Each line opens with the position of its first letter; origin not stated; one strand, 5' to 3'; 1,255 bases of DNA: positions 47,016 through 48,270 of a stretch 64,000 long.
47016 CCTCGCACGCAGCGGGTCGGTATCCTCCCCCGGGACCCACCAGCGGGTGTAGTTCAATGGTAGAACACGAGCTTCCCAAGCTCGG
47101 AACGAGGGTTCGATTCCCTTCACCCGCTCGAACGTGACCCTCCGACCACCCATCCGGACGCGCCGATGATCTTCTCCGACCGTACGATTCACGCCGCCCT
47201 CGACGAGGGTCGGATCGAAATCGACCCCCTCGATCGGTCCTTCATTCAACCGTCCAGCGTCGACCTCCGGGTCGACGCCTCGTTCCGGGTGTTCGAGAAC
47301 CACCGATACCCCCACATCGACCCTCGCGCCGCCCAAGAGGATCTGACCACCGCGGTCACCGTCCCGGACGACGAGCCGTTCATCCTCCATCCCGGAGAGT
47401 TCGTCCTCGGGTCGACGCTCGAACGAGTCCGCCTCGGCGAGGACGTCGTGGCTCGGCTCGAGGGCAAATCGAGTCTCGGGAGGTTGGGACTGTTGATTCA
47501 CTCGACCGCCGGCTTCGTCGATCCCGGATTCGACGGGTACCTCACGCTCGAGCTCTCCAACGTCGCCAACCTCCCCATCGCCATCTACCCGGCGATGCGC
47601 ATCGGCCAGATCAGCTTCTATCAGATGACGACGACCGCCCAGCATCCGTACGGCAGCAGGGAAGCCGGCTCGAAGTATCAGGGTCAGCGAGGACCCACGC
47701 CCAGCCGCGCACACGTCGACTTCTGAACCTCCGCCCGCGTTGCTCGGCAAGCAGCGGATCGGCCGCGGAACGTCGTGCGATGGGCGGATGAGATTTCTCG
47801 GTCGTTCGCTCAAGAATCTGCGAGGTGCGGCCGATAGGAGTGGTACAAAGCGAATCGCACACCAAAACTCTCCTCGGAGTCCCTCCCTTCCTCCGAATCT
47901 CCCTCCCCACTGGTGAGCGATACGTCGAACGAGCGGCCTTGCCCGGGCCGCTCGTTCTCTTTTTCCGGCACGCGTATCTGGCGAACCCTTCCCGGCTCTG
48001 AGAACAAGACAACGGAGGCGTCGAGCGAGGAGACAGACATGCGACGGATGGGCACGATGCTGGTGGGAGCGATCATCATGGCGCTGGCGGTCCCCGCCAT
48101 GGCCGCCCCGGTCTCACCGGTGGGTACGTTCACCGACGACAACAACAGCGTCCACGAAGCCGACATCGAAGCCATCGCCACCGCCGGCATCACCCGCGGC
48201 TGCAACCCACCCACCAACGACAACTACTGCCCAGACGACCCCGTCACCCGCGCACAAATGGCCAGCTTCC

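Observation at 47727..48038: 312-bp lower-GC leader containing a canonical intrinsic terminator: candidate riboswitch or sRNA upstream of the SLH-like wall protein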

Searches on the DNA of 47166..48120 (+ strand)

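Call 4: search_rna_families(source=window, start=47650, end=48120, threshold=evalue, max_evalue=10, show_alignments=3)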
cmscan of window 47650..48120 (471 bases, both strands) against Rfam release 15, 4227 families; matches with E-value up to 10: 0.
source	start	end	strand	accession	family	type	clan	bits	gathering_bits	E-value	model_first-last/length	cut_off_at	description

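Call 47: search_with_rna_model(model_id=R1, sources=[L002, L003, L004, L005, L006, L007, L008, L009, L010, L011, L012, L013, L014, L015, L016, L017, L018, L019, L020, L021, L022, L023, L024, L025, L026, L027, L028, L029, L030, L031, L032, L033, L034, L035, L036, L037, L038, L039, L040, L041, L042, L043, L044, L045, L046, L047, L048, L049, L050, L051, L052, L053, L054, L055, L056, L057, L058, L059, L060, L061, L062, L063, L064, L065, L066, L067, L068, L069, L070, L071, L072, L073, L074, L075, L076, L077, L078, L079, L080, L081, L082, L083, L084, L085, L086, L087, L088], max_evalue=1, show_alignments=4)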
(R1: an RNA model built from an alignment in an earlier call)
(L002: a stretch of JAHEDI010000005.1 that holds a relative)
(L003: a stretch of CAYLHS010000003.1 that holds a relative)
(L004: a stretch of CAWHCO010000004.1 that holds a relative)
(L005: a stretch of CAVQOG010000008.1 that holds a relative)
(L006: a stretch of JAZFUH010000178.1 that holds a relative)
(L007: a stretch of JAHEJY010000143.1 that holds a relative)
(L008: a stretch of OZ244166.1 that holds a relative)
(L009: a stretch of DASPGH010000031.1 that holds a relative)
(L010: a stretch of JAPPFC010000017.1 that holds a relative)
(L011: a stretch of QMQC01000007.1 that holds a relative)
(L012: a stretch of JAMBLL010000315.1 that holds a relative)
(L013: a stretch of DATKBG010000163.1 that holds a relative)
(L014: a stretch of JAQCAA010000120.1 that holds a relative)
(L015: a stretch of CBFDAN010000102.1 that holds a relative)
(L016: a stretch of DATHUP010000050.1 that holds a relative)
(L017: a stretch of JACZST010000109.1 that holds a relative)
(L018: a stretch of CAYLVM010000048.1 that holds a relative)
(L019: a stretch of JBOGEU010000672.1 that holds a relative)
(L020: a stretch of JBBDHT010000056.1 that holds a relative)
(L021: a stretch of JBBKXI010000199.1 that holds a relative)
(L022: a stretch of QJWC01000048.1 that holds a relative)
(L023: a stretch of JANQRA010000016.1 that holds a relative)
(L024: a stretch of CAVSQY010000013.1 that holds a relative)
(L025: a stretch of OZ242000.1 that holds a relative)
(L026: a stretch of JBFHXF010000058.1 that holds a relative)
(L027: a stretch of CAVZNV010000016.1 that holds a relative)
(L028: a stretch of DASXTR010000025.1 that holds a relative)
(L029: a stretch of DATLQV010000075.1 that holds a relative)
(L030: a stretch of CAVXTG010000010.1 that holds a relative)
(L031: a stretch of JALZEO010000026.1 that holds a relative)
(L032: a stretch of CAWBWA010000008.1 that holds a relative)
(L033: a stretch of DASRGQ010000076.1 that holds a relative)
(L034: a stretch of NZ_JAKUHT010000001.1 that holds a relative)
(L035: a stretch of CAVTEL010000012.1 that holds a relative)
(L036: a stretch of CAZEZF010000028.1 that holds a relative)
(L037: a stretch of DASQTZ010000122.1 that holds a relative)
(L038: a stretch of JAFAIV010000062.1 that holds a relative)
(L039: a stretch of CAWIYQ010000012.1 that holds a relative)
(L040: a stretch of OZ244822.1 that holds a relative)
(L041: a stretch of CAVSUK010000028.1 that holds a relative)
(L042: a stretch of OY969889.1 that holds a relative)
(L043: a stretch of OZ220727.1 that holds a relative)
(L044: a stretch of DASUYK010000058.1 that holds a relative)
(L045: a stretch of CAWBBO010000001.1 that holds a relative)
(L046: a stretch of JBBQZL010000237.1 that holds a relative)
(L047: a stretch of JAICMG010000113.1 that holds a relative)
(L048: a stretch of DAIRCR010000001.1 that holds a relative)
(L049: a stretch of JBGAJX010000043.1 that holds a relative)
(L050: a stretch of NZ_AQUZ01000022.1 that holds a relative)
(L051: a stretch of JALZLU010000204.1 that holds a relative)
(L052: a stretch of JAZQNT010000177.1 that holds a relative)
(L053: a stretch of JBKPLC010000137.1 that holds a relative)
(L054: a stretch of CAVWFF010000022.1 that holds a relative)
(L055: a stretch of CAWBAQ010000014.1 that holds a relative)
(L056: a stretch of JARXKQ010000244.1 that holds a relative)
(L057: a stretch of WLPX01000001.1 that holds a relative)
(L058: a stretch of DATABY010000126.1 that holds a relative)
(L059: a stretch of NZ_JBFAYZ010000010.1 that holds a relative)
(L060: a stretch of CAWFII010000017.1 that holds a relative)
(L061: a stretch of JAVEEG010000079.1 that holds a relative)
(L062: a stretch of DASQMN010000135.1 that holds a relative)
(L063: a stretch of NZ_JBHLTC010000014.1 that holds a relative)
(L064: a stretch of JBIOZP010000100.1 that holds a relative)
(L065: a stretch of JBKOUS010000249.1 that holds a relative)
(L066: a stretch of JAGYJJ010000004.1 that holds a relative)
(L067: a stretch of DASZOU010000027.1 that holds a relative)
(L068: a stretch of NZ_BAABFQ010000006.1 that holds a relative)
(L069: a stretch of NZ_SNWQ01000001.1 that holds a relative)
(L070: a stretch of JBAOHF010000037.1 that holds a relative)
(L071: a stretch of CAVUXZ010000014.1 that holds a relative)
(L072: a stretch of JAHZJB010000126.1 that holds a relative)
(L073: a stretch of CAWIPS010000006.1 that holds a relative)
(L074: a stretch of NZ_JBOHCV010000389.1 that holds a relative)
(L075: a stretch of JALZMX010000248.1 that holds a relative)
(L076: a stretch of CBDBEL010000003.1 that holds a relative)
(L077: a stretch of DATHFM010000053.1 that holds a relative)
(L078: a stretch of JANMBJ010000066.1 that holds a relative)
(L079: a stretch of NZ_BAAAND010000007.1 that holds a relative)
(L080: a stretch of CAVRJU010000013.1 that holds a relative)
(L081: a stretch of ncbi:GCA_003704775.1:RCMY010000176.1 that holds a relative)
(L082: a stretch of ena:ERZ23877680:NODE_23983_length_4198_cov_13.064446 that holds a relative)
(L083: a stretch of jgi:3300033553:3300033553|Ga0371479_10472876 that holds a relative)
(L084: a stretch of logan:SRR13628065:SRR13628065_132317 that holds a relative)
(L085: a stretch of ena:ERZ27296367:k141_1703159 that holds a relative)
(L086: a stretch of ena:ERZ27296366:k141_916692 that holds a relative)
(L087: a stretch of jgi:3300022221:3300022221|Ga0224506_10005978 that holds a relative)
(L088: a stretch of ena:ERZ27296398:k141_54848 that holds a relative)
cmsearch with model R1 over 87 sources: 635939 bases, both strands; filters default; matches with E-value up to 1: 4.
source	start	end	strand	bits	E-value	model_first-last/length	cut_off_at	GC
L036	5033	5132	-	18.8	0.14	1-120/120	no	0.63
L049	5984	6054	-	15.6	0.72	1-120/120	no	0.73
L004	5613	5703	-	15.4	0.82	1-120/120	no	0.67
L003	5516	5606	-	15.3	0.87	1-120/120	no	0.67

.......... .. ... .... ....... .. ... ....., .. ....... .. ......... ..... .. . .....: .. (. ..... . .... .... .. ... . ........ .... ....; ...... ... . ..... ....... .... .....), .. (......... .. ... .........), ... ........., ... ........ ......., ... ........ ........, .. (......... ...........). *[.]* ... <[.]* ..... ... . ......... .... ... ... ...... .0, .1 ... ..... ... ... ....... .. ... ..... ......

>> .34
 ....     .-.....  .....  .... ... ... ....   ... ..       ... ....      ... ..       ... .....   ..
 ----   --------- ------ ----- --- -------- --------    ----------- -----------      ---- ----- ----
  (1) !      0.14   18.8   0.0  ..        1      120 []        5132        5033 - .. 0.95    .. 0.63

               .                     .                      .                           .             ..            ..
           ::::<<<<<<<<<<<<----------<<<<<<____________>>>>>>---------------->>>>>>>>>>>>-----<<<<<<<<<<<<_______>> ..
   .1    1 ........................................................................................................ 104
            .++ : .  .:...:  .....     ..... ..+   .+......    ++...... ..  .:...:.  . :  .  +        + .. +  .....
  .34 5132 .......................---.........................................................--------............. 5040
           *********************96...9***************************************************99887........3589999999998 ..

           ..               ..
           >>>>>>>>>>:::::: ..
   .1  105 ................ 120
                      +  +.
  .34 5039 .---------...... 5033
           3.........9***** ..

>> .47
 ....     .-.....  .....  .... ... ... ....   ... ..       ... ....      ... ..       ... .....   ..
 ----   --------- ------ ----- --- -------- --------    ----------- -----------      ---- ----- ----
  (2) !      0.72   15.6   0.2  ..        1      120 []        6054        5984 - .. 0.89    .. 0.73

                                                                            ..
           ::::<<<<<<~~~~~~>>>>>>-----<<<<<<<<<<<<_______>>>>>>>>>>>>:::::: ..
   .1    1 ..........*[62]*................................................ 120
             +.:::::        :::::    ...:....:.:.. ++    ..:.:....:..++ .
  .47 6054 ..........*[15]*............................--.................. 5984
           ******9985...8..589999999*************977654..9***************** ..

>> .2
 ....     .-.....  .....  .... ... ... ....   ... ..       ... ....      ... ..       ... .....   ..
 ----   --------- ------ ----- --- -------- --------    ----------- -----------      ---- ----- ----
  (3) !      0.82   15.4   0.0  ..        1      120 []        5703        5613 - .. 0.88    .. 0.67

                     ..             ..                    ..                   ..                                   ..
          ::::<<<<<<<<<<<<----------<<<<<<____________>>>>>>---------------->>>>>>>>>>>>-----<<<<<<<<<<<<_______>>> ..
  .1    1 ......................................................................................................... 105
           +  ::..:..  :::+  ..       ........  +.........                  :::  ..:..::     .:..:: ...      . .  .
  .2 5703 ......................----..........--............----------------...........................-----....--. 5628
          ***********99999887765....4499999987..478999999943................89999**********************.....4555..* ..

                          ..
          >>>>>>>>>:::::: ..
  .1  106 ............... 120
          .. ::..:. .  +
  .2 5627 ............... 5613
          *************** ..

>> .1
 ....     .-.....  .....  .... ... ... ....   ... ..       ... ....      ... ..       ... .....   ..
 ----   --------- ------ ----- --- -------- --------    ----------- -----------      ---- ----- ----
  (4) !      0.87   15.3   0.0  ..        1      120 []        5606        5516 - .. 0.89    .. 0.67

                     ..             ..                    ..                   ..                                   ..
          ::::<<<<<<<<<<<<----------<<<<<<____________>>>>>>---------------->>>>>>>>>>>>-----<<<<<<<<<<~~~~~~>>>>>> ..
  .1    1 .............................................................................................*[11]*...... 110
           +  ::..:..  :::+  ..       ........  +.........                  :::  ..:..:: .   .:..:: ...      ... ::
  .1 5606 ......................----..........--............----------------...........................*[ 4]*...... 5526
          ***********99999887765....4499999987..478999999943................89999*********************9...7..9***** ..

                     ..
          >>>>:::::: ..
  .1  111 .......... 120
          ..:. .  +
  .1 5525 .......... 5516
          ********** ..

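Call 63: search_rna_families(sources=[L089, L092, L090, L001, L095], threshold=evalue, max_evalue=5)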
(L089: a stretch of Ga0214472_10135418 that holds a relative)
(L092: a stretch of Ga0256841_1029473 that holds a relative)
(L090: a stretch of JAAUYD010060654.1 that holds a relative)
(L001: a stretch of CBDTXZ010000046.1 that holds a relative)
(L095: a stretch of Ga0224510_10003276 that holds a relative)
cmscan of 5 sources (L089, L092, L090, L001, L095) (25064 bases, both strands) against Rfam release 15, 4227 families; matches with E-value up to 5: 4.
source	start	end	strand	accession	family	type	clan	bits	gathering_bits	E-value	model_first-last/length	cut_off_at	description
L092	1682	1752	+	RF00005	tRNA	Gene; tRNA;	CL00001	71.4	29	5e-14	1-71/71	no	tRNA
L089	1373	1443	+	RF00005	tRNA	Gene; tRNA;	CL00001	69.3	29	1.9e-13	1-71/71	no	tRNA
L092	179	233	+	RF00365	mir-BHRF1-1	Gene; miRNA;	-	21.6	95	4.6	1-66/66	no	mir-BHRF1-1 microRNA precursor family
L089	1373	1444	-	RF04354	Plastid-ycf2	Cis-reg;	-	21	65.7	4.1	1-75/75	no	Plastid-ycf2 5UTR RNA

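Call 71: search_with_rna_model(model_id=R1, sources=[L096, L097, L098, L099, L100, L101, L102, L103, L104], max_evalue=0.01, show_alignments=3)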
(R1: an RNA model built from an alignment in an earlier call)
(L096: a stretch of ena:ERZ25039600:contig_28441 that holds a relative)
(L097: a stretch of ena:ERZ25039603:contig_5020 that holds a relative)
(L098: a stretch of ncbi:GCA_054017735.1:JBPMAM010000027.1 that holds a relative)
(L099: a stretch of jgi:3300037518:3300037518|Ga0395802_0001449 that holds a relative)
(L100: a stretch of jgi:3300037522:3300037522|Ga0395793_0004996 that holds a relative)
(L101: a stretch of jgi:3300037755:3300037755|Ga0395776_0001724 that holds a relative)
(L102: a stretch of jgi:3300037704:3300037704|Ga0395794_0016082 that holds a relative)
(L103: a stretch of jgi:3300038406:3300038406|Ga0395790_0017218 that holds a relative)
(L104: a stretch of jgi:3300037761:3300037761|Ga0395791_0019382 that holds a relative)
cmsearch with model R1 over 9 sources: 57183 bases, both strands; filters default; matches with E-value up to 0.01: 18.
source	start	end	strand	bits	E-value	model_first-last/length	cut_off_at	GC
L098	3646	3755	+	85.1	5.1e-17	1-120/120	no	0.73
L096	3662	3775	+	83.5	1.1e-16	1-120/120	no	0.65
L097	3662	3775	+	83.5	1.1e-16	1-120/120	no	0.65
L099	3632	3743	+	68.9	1.7e-13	1-120/120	no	0.68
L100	3632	3743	+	68.9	1.7e-13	1-120/120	no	0.68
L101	3632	3743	+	68.9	1.7e-13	1-120/120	no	0.68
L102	3560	3671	+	68.9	1.7e-13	1-120/120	no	0.68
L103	3632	3743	+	68.9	1.7e-13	1-120/120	no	0.68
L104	2491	2602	+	68.9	1.7e-13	1-120/120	no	0.68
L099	3704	3790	-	30.3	4.2e-05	1-120/120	no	0.64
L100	3704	3790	-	30.3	4.2e-05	1-120/120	no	0.64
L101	3704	3790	-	30.3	4.2e-05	1-120/120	no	0.64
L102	3632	3718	-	30.3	4.2e-05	1-120/120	no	0.64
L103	3704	3790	-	30.3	4.2e-05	1-120/120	no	0.64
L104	2563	2649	-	30.3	4.2e-05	1-120/120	no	0.64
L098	3716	3790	-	26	0.00036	1-120/120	no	0.72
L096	3736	3804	-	23.7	0.0011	1-120/120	no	0.62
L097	3736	3804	-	23.7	0.0011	1-120/120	no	0.62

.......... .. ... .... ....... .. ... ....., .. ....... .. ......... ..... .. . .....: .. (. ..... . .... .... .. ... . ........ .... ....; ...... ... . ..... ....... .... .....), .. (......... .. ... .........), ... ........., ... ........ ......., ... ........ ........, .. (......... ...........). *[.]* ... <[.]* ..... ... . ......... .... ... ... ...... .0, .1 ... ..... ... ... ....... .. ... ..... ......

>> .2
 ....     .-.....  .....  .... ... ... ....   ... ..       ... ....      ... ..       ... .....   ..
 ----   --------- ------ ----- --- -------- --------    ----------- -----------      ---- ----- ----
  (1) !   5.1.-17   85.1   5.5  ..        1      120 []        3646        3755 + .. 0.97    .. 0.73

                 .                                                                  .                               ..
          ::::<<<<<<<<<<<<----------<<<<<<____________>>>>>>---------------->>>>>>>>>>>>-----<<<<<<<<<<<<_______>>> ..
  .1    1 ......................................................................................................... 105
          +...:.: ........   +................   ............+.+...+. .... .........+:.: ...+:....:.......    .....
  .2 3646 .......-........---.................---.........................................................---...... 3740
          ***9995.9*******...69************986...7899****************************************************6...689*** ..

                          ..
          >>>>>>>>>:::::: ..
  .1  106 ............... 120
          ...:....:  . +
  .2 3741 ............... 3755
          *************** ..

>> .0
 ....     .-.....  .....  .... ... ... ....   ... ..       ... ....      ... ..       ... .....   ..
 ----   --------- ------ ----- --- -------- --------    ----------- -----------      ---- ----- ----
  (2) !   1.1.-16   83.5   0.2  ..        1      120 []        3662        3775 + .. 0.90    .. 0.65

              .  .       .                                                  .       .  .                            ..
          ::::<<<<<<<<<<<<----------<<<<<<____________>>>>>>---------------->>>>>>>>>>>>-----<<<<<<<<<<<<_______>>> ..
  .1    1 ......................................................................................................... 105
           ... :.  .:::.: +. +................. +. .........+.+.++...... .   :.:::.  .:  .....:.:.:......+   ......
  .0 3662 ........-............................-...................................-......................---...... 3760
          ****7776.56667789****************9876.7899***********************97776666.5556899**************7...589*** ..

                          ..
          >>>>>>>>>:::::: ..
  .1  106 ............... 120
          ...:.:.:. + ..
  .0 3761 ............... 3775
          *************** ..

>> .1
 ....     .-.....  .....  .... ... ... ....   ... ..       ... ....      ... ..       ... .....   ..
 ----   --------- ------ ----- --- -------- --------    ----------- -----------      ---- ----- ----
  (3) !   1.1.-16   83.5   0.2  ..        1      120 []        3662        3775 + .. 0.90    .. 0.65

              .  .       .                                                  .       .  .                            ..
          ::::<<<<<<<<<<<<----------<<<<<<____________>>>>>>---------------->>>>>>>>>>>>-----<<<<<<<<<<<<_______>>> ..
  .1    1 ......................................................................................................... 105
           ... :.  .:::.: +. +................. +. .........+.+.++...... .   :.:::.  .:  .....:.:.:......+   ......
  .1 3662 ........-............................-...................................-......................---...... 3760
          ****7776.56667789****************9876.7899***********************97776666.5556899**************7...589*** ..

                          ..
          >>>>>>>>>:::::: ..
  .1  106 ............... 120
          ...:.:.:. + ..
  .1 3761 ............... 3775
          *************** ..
